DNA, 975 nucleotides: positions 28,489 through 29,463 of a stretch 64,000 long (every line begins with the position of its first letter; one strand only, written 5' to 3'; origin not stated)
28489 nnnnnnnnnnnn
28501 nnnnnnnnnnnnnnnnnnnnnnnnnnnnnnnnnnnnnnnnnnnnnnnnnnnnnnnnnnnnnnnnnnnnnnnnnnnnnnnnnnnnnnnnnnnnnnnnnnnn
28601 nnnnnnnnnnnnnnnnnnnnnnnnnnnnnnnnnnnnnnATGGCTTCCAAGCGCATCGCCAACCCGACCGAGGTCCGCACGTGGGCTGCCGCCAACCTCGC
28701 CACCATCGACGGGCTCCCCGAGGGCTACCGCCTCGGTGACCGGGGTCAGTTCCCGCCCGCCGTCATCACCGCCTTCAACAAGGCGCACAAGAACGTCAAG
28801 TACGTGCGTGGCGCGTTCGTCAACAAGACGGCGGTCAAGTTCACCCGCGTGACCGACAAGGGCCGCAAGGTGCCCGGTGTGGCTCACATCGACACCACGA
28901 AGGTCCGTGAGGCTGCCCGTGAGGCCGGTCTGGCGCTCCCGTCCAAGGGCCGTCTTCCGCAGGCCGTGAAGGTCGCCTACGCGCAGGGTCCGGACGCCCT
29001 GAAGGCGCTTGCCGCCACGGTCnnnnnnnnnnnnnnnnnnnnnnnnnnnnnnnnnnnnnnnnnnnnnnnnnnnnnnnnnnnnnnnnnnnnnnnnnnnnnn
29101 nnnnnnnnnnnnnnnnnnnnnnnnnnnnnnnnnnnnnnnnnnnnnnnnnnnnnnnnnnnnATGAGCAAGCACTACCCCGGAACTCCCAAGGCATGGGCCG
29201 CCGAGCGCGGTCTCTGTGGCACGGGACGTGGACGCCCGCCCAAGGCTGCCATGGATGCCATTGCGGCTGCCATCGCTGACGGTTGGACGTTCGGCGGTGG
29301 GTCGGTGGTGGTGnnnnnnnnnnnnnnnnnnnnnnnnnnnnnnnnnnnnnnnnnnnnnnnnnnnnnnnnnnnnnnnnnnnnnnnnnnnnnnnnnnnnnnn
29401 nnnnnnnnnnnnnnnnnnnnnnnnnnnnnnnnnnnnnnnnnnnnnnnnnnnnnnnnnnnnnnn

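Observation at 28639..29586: Two adjacent phage genes carrying three Lsr2-type DNA-binding domains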

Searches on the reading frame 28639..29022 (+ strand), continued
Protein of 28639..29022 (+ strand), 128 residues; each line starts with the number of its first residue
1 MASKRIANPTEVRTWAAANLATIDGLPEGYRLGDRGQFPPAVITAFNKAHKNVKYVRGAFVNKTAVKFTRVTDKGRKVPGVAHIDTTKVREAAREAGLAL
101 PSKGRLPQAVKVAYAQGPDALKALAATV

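Call 107: find_related_loci(query=A2, collection=viral_contigs, flank=3000)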
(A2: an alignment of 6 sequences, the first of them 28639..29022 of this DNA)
Query A2 (128 aa) in viral_contigs; peptide patterns used: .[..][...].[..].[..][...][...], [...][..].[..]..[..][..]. (x = any residue, [..] = any of these).
599 stretches matched a pattern, but none encodes a relative of the query by tblastn (E <= 1e-3).

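Call 116: search_solved_structures(query=A3, max_evalue=10, show_alignments=2)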
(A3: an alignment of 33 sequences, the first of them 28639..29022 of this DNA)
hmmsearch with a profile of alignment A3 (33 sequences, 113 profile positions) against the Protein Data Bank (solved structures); distinct sequences matched with E-value up to 10: 10.
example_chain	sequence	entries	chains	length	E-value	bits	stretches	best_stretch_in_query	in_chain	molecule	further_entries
2kng_A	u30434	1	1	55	2.4e-07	34.5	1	9-44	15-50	Protein lsr2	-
6qkp_A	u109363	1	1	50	5.8e-07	33.2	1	8-40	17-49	Nucleoid-associated protein Lsr2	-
6qkq_A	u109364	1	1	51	5.9e-07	33.2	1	9-40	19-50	Nucleoid-associated protein Lsr2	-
1w4g_A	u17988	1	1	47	0.06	17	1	7-37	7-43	DIHYDROLIPOYLLYSINE-RESIDUE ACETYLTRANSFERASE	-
2ohf_A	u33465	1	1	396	0.13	16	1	6-69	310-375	GTP-binding protein 9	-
1w85_I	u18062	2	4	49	0.44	14.3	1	9-106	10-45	DIHYDROLIPOYLLYSINE-RESIDUE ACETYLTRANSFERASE COMPONENT OF PYRUVATE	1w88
1w3d_A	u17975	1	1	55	0.52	14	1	72-107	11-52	DIHYDROLIPOYLLYSINE-RESIDUE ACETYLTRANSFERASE COMPONENT OF PYRUVATE DEHYDROGENASE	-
2pdd_A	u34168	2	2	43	0.95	13.2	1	11-37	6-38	DIHYDROLIPOAMIDE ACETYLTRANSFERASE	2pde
1ebd_C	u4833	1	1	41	1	13.1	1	11-37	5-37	DIHYDROLIPOAMIDE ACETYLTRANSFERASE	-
4bgf_A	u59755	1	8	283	1.3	12.8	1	10-89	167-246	ARYLAMINE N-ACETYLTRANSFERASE NAT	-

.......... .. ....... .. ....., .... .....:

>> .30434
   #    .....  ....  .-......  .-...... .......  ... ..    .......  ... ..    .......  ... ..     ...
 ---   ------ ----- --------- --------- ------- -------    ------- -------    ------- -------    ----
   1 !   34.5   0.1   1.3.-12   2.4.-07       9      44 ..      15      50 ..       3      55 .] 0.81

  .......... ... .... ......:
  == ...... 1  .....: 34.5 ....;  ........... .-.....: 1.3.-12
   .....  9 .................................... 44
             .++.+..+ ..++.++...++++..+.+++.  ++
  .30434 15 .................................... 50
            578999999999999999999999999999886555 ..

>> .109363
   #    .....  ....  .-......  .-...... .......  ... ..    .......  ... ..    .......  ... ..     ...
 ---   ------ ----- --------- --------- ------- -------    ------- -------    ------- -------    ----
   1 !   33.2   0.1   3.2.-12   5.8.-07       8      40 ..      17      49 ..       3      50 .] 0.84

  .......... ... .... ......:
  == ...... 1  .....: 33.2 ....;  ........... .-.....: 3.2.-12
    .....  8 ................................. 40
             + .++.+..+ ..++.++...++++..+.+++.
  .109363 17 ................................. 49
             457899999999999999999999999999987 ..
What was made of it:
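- On Lsr2 family xenogeneic silencers: The family profile hits 2KNG, 6QKP and 6QKQ (call 116). No match to solved N-terminal domain structures at E<=10 (call 116).
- Checked: A profile of the gene-A family hits the solved Lsr2 DBD structures 2KNG, 6QKP and 6QKQ at E=2e-7 to 6e-7 (call 116).
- The gene-A family profile matches the solved Lsr2 DBD structures (call 116).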

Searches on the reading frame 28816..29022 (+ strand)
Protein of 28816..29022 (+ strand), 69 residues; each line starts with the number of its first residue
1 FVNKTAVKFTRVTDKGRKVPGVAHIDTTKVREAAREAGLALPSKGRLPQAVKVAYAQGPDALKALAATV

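Call 32: search_protein_families(library=pfam, proteins=[window:28816-29022:+], max_evalue=10)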
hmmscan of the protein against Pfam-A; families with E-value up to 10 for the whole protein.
seq(69 aa): 1 family
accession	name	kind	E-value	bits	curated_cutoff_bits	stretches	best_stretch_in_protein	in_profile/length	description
PF23359.1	Lsr2_DNA-bd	-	7.8e-05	22.4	26.9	1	26-56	5-35/37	Lsr2 DNA-binding domain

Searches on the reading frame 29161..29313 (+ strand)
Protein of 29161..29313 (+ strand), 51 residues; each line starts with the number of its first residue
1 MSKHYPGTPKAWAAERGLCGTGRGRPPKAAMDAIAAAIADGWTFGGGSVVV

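Call 32: search_protein_families(library=pfam, proteins=[window:29161-29313:+], max_evalue=10)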
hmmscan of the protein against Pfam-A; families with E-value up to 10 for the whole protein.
seq(51 aa): 2 families
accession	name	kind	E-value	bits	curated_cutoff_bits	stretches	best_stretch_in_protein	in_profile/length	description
PF02178.24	AT_hook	-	0.011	15.9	17.4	1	22-30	3-11/13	AT hook motif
PF00816.26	Histone_HNS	-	0.074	13.3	25.6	1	21-36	14-29/38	H-NS histone C-terminal domain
